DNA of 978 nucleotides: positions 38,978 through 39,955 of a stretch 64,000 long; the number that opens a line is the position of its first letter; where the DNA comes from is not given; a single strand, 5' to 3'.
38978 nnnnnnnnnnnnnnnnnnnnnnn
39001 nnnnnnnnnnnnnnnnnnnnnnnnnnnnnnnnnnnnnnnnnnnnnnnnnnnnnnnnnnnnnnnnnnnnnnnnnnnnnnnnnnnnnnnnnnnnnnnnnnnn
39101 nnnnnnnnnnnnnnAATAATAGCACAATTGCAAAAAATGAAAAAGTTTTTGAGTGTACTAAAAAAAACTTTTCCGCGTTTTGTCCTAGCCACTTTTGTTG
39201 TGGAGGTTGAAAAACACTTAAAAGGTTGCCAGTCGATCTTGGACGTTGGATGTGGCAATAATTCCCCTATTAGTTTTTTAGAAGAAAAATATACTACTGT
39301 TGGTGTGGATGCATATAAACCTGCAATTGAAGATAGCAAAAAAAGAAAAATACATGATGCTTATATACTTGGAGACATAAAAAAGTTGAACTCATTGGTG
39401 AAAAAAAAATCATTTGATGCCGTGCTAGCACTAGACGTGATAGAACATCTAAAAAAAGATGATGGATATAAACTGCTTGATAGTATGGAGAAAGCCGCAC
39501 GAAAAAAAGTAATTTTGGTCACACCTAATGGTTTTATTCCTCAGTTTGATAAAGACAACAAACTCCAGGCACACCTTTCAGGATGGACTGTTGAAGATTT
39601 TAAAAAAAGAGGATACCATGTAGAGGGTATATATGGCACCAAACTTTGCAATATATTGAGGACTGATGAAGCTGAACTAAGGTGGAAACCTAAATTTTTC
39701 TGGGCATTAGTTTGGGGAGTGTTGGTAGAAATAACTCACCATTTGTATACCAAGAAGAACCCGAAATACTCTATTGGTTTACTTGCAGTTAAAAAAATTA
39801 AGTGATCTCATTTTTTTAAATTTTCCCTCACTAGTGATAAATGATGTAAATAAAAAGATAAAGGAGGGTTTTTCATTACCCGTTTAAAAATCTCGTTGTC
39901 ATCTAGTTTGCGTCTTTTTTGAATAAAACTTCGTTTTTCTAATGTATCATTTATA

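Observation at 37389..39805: Plus-strand island of three consecutive SAM methyltransferases, six methyltransferases in the locus overall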

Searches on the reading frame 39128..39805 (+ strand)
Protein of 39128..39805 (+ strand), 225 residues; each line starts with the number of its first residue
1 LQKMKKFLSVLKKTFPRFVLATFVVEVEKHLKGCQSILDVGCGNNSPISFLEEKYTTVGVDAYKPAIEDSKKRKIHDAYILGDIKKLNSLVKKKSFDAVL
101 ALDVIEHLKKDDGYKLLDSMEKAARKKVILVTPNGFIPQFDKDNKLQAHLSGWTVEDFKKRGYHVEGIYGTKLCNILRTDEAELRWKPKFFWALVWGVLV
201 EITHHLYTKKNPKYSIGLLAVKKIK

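Call 3: search_protein_families(library=pfam, proteins=[window:39128-39805:+], max_evalue=0.01)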
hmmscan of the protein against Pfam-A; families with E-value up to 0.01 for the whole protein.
window:39128-39805:+ (225 aa): 6 families
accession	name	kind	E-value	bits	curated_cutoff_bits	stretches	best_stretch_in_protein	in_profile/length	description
PF08241.18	Methyltransf_11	-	5.7e-11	43.3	21.2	1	38-130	1-93/95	Methyltransferase domain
PF13649.12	Methyltransf_25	-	1.2e-08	36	27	1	37-125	1-94/97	Methyltransferase domain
PF13847.12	Methyltransf_31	-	4.4e-08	33.4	27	1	36-132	6-109/145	Methyltransferase domain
PF08242.18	Methyltransf_12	-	4.4e-07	31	30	1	38-126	1-87/98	Methyltransferase domain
PF13489.12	Methyltransf_23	-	4.9e-06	26.8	27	1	35-132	24-118/164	Methyltransferase domain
PF07021.18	MetW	-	0.00028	21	21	1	27-134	7-111/193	Methionine biosynthesis protein MetW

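Call 11: search_protein_families(library=ncbifam, proteins=[window:39128-39805:+], max_evalue=0.001)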
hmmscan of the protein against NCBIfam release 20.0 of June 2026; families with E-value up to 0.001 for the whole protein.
window:39128-39805:+ (225 aa): 8 families
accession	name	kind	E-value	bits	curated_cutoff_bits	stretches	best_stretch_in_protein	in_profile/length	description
TIGR01983.1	UbiG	equivalog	2.7e-07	30.1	102.95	1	29-111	46-132/228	bifunctional 2-polyprenyl-6-hydroxyphenol methylase/3-demethylubiquinol 3-O-methyltransferase UbiG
TIGR02021.1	BchM-ChlM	equivalog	3.6e-07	29.8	158.9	1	27-131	48-154/218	magnesium protoporphyrin IX methyltransferase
NF045667.1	MTase_DVU1556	equivalog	1.8e-06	27.6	155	1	34-101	23-90/213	DVU_1556 family methyltransferase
TIGR04074.1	bacter_Hen1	equivalog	5.4e-05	21.9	340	1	32-161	281-427/462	3' terminal RNA ribose 2'-O-methyltransferase Hen1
NF004851.0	PRK06202.1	equivalog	0.0002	20.9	243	1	36-129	63-163/237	hypothetical protein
TIGR02081.1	metW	equivalog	0.00021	20.9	189.5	1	31-134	11-111/194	methionine biosynthesis protein MetW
NF008405.0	PRK11207.1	equivalog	0.00029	20.3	218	1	24-125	22-125/198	tellurite resistance methyltransferase TehB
NF041255.1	mycofact_MftM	equivalog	0.00032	20.1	200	1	47-133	154-242/289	mycofactocin oligosaccharide methyltransferase MftM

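Call 14: search_solved_structures(query=window:39128-39805:+, max_evalue=0.1)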
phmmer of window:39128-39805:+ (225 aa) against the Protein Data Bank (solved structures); distinct sequences matched with E-value up to 0.1: 22.
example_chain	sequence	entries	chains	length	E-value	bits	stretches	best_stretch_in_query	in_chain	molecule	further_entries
3cc8_A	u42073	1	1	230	5.5e-08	35.9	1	29-127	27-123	Putative methyltransferase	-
1ve3_A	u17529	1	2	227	7e-05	25.7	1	27-110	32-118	hypothetical protein PH0226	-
3dli_A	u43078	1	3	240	0.00044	23.1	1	30-120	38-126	methyltransferase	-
3l8d_A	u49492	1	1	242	0.00044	23.1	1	22-109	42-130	Methyltransferase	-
4kvz_A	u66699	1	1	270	0.001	21.9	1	32-95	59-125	BamL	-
5dm0_A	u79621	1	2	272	0.0011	21.9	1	32-95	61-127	plantazolicin methyltransferase BamL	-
5dly_A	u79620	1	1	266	0.0011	21.9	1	32-95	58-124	plantazolicin methyltransferase BamL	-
9rfr_A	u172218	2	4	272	0.0027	20.5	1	28-113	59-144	Ubiquinone biosynthesis O-methyltransferase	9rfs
5dm2_A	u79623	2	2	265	0.0065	19.3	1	15-100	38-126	Methyltransferase domain family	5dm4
5dm1_A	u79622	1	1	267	0.0066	19.3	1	15-100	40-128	Methyltransferase domain family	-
4kwc_A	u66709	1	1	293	0.0079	19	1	15-100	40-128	BpumL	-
6p3m_A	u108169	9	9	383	0.014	18.2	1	30-110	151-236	tetrahydroprotoberberine N-methyltransferase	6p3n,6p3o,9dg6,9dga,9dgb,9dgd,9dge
7wtw_q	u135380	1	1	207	0.017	17.9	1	34-108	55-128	Probable 18S rRNA (guanine-N(7))-methyltransferase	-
6g4w_q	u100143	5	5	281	0.024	17.4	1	34-108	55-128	Probable 18S rRNA (guanine-N(7))-methyltransferase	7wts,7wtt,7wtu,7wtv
5kn4_A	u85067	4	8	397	0.029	17.1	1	30-111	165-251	Pavine N-methyltransferase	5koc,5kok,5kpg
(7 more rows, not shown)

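Call 33: find_homologous_proteins(query=window:39128-39805:+, max_evalue=0.00001)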
Query window:39128-39805:+ (225 aa): 135 proteins with E <= 0.00001 among 475 candidates; the best 120 are listed.
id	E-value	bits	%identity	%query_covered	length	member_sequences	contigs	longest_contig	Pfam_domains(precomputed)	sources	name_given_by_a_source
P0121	2.1e-144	497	100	99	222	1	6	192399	PF13847.13,PF13489.13,PF13649.13,PF08241.19,PF08242.19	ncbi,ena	-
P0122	1.1e-133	462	90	99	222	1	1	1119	PF07021.19,PF13847.13,PF13489.13,PF13649.13,PF08241.19,PF08242.19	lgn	-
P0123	1.9e-132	458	90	98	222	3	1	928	PF07021.19,PF13847.13,PF13489.13,PF13649.13,PF08241.19,PF08242.19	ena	-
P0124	2.0e-129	448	88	98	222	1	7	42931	PF07021.19,PF13847.13,PF13489.13,PF13649.13,PF08241.19,PF08242.19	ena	-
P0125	1.8e-127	441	85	98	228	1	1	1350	PF13847.13,PF13489.13,PF13649.13,PF08241.19,PF08242.19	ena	-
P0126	1.4e-126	438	85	98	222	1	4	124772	PF07021.19,PF13847.13,PF13649.13,PF08241.19,PF08242.19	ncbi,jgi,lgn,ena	-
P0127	2.3e-126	438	85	98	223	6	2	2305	PF07021.19,PF13847.13,PF13489.13,PF13649.13,PF08241.19,PF08242.19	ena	-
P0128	3.6e-126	437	85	98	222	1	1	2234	PF07021.19,PF13847.13,PF13649.13,PF08241.19,PF08242.19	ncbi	-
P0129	2.1e-125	435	84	99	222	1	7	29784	PF07021.19,PF13847.13,PF13489.13,PF13649.13,PF08241.19,PF08242.19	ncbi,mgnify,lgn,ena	ncbi:MAG: class I SAM-dependent methyltransferase [Patescibacteria group bacterium]|mgnify:FL=1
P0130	4.9e-125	433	84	98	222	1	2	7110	PF07021.19,PF13847.13,PF13489.13,PF13649.13,PF08241.19,PF08242.19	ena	-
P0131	1.2e-124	432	82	99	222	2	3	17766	PF07021.19,PF13847.13,PF13489.13,PF13649.13,PF08241.19,PF08242.19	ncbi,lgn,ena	ncbi:MAG: class I SAM-dependent methyltransferase [Patescibacteria group bacterium]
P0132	5.5e-124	430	84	98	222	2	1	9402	PF07021.19,PF13847.13,PF13489.13,PF13649.13,PF08241.19,PF08242.19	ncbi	-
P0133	6.9e-124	430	81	98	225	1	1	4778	PF13847.13,PF13489.13,PF13649.13,PF08241.19,PF08242.19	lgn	-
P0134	7.1e-124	430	84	98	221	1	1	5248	PF07021.19,PF13847.13,PF13489.13,PF13649.13,PF08241.19,PF08242.19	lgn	-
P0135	8.8e-122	423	82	99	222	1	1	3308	PF07021.19,PF13847.13,PF13649.13,PF08241.19,PF08242.19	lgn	-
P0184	1.3e-53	200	47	92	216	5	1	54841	PF13847.13,PF13489.13,PF13649.13,PF08241.19,PF08242.19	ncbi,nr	ncbi:MAG TPA: class I SAM-dependent methyltransferase [Verrucomicrobiae bacterium]|nr:class I SAM-de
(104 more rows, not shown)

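Call 36: find_encoding_contigs(protein=P0121, flank=10000, max_places=3)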
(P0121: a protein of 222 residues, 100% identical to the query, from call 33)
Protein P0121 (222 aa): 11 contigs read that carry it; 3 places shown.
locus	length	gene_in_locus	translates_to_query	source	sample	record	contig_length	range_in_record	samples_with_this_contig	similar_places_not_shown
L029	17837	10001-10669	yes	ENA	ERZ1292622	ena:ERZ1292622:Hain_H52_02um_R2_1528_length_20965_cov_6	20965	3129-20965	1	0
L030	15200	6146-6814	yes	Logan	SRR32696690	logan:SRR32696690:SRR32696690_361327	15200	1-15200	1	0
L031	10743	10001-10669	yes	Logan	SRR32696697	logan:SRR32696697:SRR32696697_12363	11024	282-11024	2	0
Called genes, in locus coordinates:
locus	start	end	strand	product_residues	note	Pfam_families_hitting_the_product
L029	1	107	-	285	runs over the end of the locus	PF13439:Glyco_transf_4 (faint), PF13692:Glyco_trans_1_4, PF00534:Glycos_transf_1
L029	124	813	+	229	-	PF00535:Glycos_transf_2, PF10111:Glyco_tranf_2_2 (weak), PF13641:Glyco_tranf_2_3 (weak)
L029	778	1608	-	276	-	PF00535:Glycos_transf_2, PF13641:Glyco_tranf_2_3 (weak)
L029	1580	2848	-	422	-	PF01943:Polysacc_synt, PF13440:Polysacc_synt_3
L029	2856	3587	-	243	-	PF03291:mRNA_G-N7_MeTrfase (faint), PF01209:Ubie_methyltran (weak), PF13489:Methyltransf_23, PF13847:Methyltransf_31, PF08241:Methyltransf_11, PF08242:Methyltransf_12, PF13649:Methyltransf_25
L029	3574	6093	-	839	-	-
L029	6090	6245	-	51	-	-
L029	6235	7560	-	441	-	-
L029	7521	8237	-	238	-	PF00535:Glycos_transf_2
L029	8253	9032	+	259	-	PF05219:DREV (weak), PF13489:Methyltransf_23, PF13847:Methyltransf_31, PF08241:Methyltransf_11, PF08242:Methyltransf_12, PF13649:Methyltransf_25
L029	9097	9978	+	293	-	PF01209:Ubie_methyltran (faint), PF13489:Methyltransf_23, PF07021:MetW, PF13847:Methyltransf_31, PF08241:Methyltransf_11, PF08242:Methyltransf_12, PF13649:Methyltransf_25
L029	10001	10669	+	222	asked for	PF13489:Methyltransf_23 (weak), PF13847:Methyltransf_31, PF08241:Methyltransf_11, PF08242:Methyltransf_12 (weak), PF13649:Methyltransf_25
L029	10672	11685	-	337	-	PF00535:Glycos_transf_2, PF10111:Glyco_tranf_2_2, PF13506:Glyco_transf_21, PF13641:Glyco_tranf_2_3, PF13632:Glyco_trans_2_3 (weak)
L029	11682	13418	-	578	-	PF00535:Glycos_transf_2, PF10111:Glyco_tranf_2_2 (weak), PF13641:Glyco_tranf_2_3 (faint), PF13632:Glyco_trans_2_3 (faint), PF00535:Glycos_transf_2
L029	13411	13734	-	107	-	-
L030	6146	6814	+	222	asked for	PF13489:Methyltransf_23 (weak), PF13847:Methyltransf_31, PF08241:Methyltransf_11, PF08242:Methyltransf_12 (weak), PF13649:Methyltransf_25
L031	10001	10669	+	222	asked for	PF13489:Methyltransf_23 (weak), PF13847:Methyltransf_31, PF08241:Methyltransf_11, PF08242:Methyltransf_12 (weak), PF13649:Methyltransf_25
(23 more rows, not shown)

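Call 37: find_encoding_contigs(protein=P0184, flank=8000, max_places=1)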
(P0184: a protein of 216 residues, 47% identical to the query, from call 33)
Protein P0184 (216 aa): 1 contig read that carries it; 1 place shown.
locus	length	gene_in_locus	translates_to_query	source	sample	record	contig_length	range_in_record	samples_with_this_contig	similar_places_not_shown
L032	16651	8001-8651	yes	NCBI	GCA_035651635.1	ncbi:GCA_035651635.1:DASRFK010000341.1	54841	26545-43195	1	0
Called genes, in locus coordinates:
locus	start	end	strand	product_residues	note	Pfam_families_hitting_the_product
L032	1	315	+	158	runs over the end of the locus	-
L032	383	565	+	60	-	-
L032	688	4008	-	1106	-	PF13385:Laminin_G_3, PF07679:I-set, PF07686:V-set (faint), PF13895:Ig_2, PF13927:Ig_3, PF13385:Laminin_G_3, PF13927:Ig_3 (weak)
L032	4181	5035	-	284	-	PF08242:Methyltransf_12 (weak)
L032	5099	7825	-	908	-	-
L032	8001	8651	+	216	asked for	PF13489:Methyltransf_23 (weak), PF13847:Methyltransf_31 (weak), PF08241:Methyltransf_11, PF08242:Methyltransf_12, PF13649:Methyltransf_25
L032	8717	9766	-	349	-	PF00535:Glycos_transf_2, PF10111:Glyco_tranf_2_2, PF13641:Glyco_tranf_2_3 (weak), PF13632:Glyco_trans_2_3 (weak)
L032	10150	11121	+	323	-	PF01073:3Beta_HSD, PF01370:Epimerase, PF02719:Polysacc_synt_2, PF04321:RmlD_sub_bind, PF13460:NAD_binding_10, PF16363:GDP_Man_Dehyd, PF07993:NAD_binding_4 (weak)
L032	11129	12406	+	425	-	PF03721:UDPG_MGDP_dh_N, PF00984:UDPG_MGDP_dh, PF03720:UDPG_MGDP_dh_C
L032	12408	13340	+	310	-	PF00106:adh_short, PF08659:KR, PF23441:SDR (weak), PF08643:DUF1776 (weak), PF13561:adh_short_C2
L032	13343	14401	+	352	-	PF01408:GFO_IDH_MocA, PF22725:GFO_IDH_MocA_C3, PF02894:GFO_IDH_MocA_C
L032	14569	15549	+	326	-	PF00288:GHMP_kinases_N, PF08544:GHMP_kinases_C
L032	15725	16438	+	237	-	PF00483:NTP_transferase, PF12804:NTP_transf_3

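Call 59: predict_structure(alignment_id=A2)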
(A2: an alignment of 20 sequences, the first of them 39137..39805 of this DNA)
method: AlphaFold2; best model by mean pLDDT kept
length: 222 residues; sequences in the alignment: 20
mean_pLDDT: 91.5   pTM: 0.89
mean pLDDT of the five models: 91.5, 89.9, 89.2, 88.3, 86.5
residues with pLDDT >= 90: 153; 70-90: 64; 50-70: 5; < 50: 0
segments of 3 or more residues with pLDDT < 50: none
pLDDT, mean of each block of 10 residues (from residue 1): 73 79 95 97 91 97 95 97 97 98 96 98 98 84 89 98 92 77 84 87 94 97 91
secondary structure, 60 per line:
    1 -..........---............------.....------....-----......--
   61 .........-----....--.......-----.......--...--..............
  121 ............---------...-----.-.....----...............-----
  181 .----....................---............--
elements in order: H2-11 H15-26 E33-37 H44-47 E53-58 H61-69 E75-78 H81-87 E93-99 H107-120 E121-132 H152-156 E161-168 H169-174 H186-205 E212-220

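Call 62: fold_search(model_id=the predicted structure, library=pdb)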
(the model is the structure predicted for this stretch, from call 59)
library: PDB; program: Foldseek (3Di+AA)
matches with E <= 10: 1903; with E <= 0.001: 1173
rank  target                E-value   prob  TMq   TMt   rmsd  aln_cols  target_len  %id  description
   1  3cc8                  2.9e-11  1.00  0.58  0.60   7.9       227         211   18  Crystal structure of a putative methyltransferase (bce_1332) from bacillus cereus atcc 10987 at 1.64 A resolution (released 2008-03-04)
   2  2p7h_B                4.8e-11  1.00  0.65  0.64   4.7       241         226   15  Crystal structure of a sam dependent methyl-transferase type 12 family protein (eca1738) from pectobacterium atrosepti (released 2007-04-03)
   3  2p7h_A                5.8e-11  1.00  0.65  0.64   4.9       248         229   16  Crystal structure of a sam dependent methyl-transferase type 12 family protein (eca1738) from pectobacterium atrosepti (released 2007-04-03)
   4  2p7i_A                1.3e-10  1.00  0.66  0.66   4.8       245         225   15  CRYSTAL STRUCTURE OF a SAM dependent methyl-transferase type 12 family protein (ECA1738) FROM PECTOBACTERIUM ATROSEPTI (released 2007-04-03)
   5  3l8d                  2.3e-10  1.00  0.60  0.65   5.1       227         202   17  Crystal structure of methyltransferase from Bacillus Thuringiensis (released 2010-01-12)
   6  5wp5_B                2.4e-10  1.00  0.58  0.30   8.5       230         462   17  Arabidopsis thaliana phosphoethanolamine N-methyltransferase 2 (AtPMT2) in complex with SAH (released 2017-11-15)
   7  4kri_A                3.6e-10  1.00  0.55  0.31   8.4       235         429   18  Haemonchus contortus Phospholethanolamine N-methyltransferase 2 in complex with phosphomonomethylethanolamine and S-ad (released 2013-09-25)
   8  4kwc                  4.1e-10  1.00  0.52  0.46  11.1       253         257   19  Structure of the plantazolicin methyltransferase BpumL in complex with SAH (released 2013-07-24)
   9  6uak                  4.7e-10  1.00  0.55  0.42  11.5       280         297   14  LahSb - C-terminal methyltransferase involved in RiPP biosynthesis (released 2019-12-04)
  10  3jwi_B                5.7e-10  1.00  0.51  0.57   7.2       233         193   18  Crystal structure analysis of the methyltransferase domain of bacterial-CtHen1-CN (released 2009-10-20)
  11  5wp5_A                6.5e-10  1.00  0.58  0.30   8.4       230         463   17  Arabidopsis thaliana phosphoethanolamine N-methyltransferase 2 (AtPMT2) in complex with SAH (released 2017-11-15)
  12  4kri_B                6.9e-10  1.00  0.55  0.32   8.4       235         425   18  Haemonchus contortus Phospholethanolamine N-methyltransferase 2 in complex with phosphomonomethylethanolamine and S-ad (released 2013-09-25)
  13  4krh_A                7.4e-10  1.00  0.54  0.30   7.9       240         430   17  SeMet Haemonchus contortus Phosphoethanolamine N-methyltransferase 2 in complex with S-adenosyl-L-methionine (released 2013-09-25)
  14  4htf_A                8.4e-10  1.00  0.65  0.60   5.7       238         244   14  Crystal structure of S-adenosylmethionine-dependent methyltransferase from Escherichia coli in complex with S-adenosyl (released 2012-11-21)
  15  4iv8_A                1.2e-09  1.00  0.56  0.52   8.4       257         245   17  Crystal structure of N-methyl transferase from Plasmodium knowlesi complexed with S-adenosyl methionine (released 2014-02-19)
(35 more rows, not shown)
